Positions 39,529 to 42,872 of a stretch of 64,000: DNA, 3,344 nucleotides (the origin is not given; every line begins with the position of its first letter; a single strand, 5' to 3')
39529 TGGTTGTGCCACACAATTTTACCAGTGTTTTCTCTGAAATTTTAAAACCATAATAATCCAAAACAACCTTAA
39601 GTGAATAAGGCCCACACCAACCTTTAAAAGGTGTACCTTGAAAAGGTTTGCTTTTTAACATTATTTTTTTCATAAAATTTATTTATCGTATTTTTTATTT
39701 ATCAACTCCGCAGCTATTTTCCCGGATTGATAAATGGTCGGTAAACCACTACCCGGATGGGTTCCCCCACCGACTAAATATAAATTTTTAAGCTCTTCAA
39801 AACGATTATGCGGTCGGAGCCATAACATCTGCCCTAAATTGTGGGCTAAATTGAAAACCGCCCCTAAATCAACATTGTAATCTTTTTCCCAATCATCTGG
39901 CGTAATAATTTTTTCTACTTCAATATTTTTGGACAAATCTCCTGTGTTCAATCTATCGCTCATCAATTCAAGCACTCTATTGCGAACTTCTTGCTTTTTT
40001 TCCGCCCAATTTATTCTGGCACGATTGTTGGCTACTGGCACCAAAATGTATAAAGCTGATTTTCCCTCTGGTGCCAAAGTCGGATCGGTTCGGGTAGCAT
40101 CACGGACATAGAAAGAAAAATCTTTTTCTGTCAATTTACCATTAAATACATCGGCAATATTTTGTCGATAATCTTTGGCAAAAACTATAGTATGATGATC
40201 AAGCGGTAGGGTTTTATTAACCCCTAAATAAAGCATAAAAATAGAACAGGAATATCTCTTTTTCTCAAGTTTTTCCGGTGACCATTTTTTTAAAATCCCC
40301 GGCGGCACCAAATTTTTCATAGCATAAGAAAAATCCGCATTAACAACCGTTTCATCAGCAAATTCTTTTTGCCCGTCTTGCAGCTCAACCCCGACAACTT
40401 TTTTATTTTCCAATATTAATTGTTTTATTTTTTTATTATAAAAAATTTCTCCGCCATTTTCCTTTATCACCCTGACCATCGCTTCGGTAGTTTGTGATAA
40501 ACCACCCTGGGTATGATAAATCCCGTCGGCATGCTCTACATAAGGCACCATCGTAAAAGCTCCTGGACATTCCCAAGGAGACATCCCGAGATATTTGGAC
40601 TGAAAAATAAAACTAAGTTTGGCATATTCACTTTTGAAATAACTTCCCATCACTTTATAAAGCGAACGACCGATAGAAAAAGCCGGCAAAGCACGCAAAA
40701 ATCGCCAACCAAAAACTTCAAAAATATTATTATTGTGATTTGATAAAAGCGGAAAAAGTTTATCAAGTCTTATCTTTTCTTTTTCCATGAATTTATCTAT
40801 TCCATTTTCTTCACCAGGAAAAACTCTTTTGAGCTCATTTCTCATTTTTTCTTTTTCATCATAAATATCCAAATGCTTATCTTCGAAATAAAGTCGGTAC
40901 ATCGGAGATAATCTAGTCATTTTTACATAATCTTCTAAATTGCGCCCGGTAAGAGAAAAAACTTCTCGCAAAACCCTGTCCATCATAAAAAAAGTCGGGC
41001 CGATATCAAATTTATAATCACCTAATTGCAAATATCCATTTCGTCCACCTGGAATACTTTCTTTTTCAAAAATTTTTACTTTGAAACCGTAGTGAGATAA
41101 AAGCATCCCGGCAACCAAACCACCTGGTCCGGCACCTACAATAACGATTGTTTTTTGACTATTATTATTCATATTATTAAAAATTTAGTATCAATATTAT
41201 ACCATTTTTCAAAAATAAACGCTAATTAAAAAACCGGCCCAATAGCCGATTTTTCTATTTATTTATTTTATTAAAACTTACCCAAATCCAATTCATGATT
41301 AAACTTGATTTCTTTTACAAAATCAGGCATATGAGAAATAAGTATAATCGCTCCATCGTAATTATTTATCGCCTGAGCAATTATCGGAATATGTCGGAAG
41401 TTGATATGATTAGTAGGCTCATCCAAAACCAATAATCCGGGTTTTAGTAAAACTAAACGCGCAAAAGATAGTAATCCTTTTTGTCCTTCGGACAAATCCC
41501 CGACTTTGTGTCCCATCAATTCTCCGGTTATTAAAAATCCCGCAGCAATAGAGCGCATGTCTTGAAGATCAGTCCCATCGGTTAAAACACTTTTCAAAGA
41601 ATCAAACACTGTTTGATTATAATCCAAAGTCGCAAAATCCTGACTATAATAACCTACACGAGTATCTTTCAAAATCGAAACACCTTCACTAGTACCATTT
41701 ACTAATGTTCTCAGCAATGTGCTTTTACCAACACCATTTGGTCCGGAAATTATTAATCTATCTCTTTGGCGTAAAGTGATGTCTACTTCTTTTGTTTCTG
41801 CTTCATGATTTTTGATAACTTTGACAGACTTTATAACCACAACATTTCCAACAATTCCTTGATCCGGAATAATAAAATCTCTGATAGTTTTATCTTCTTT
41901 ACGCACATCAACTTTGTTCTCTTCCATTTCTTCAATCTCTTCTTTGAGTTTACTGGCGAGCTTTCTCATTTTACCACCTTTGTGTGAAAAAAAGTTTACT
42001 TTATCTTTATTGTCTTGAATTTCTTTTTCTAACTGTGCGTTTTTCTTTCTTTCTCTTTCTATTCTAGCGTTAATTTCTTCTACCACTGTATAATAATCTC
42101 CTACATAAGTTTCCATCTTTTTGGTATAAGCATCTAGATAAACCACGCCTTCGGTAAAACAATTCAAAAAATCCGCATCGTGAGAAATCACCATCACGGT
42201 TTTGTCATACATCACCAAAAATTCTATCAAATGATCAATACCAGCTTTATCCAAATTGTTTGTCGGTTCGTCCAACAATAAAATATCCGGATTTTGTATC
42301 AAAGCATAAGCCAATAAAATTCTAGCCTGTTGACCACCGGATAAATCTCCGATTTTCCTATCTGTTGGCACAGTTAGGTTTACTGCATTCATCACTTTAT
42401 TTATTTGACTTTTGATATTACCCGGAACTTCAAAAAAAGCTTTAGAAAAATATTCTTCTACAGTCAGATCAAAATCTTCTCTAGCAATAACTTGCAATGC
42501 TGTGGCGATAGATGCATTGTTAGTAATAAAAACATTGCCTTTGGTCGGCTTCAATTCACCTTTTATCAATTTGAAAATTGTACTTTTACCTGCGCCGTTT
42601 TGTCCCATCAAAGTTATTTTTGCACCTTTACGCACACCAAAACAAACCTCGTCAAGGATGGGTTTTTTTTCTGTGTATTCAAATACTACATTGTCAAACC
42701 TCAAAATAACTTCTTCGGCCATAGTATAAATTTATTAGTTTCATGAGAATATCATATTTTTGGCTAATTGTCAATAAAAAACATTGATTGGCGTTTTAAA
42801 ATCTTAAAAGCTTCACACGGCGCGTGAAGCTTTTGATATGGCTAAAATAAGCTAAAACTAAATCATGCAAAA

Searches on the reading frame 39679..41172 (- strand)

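Call 16: search_protein_families(library=pfam, proteins=[window:39679-41172:-], max_evalue=0.001)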
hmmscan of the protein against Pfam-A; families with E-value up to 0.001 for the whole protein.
window:39679-41172:- (497 aa): 9 families
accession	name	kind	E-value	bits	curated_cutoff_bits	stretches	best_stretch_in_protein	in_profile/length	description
PF01593.30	Amino_oxidase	-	5.7e-26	92.2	19.8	1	17-491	2-442/443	Flavin containing amine oxidoreductase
PF13450.12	NAD_binding_8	-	3.8e-11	43.6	21.9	1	11-64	1-54/68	NAD(P)-binding Rossmann-like domain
PF01266.30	DAO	-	2.6e-09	37.5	27.9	0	213-279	133-201/353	FAD dependent oxidoreductase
PF01946.23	Thi4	-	1.3e-06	28.3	26.2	1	6-44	17-56/235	Thi4 family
PF03486.20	HI0933_like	-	4.9e-06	26.6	50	0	8-42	2-36/244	HI0933-like protein Rossmann domain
PF07992.20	Pyr_redox_2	-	6.3e-06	26.3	26.1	1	8-45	2-40/291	Pyridine nucleotide-disulphide oxidoreductase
PF01494.25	FAD_binding_3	-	2e-05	24.4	22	1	8-38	3-33/349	FAD binding domain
PF00890.30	FAD_binding_2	-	0.00013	21.8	20.4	0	9-39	2-32/414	FAD binding domain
PF12831.13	FAD_oxidored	-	0.00086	19.1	27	0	9-43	2-36/416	FAD dependent oxidoreductase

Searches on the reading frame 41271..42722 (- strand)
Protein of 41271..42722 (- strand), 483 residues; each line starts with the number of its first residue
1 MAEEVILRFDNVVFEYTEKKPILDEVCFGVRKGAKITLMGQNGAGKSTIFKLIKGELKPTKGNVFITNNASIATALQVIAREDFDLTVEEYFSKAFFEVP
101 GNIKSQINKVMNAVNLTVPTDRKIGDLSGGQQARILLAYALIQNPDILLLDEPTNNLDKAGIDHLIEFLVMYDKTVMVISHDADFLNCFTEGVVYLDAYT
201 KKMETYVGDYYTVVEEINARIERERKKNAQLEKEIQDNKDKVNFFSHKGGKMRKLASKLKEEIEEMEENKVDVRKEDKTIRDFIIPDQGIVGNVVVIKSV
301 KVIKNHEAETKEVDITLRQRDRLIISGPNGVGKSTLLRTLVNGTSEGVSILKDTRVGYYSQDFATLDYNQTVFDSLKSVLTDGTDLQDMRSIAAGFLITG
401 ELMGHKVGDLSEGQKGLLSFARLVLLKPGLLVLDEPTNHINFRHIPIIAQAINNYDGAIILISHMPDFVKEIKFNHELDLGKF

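Call 16: search_protein_families(library=pfam, proteins=[window:41271-42722:-], max_evalue=0.001)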
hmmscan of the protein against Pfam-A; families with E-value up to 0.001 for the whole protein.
window:41271-42722:- (483 aa): 21 families
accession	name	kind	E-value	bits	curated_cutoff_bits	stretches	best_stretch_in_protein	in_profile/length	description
PF00005.33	ABC_tran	-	1.4e-45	155.7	25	2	23-155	1-137/137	ABC transporter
PF13304.12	AAA_21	-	2.2e-16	61.3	27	1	409-466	237-300/304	AAA domain, putative AbiEii toxin, Type IV TA system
PF13555.12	AAA_29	-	2.9e-09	37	27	1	299-337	3-39/61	P-loop containing region of AAA domain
PF03193.22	RsgA_GTPase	-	1.4e-08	35.2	30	1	269-345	61-131/174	RsgA GTPase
PF02463.25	SMC_N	-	5.3e-08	33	40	0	37-187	28-203/220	RecF/RecN/SMC N terminal domain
PF13476.12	AAA_23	-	1.6e-07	32.6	27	0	323-357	22-56/201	AAA domain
PF13401.12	AAA_22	-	5e-07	30.5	27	0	322-382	7-64/130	AAA domain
PF13191.12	AAA_16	-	8.5e-06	26.8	32.6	0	323-344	27-48/167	AAA ATPase domain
PF20720.3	nSTAND3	-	1.5e-05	25.2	27.2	0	315-346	12-43/155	Novel STAND NTPase 3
PF12848.13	ABC_tran_Xtn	-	9.9e-05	22.8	25.9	1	200-278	5-81/85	ABC transporter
PF13173.12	AAA_14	-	0.00012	22.5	27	0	322-352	4-28/129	AAA domain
PF05729.18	NACHT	-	0.0002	21.7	26.7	0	322-349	2-29/167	NACHT domain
PF00004.35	AAA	-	0.00023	22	21.2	0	324-344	2-22/131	ATPase family associated with various cellular activities (AAA)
PF00910.28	RNA_helicase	-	0.00028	21.8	21.5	0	324-355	2-33/105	RNA helicase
PF13481.12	AAA_25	-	0.00029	21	27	0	318-352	31-65/195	AAA domain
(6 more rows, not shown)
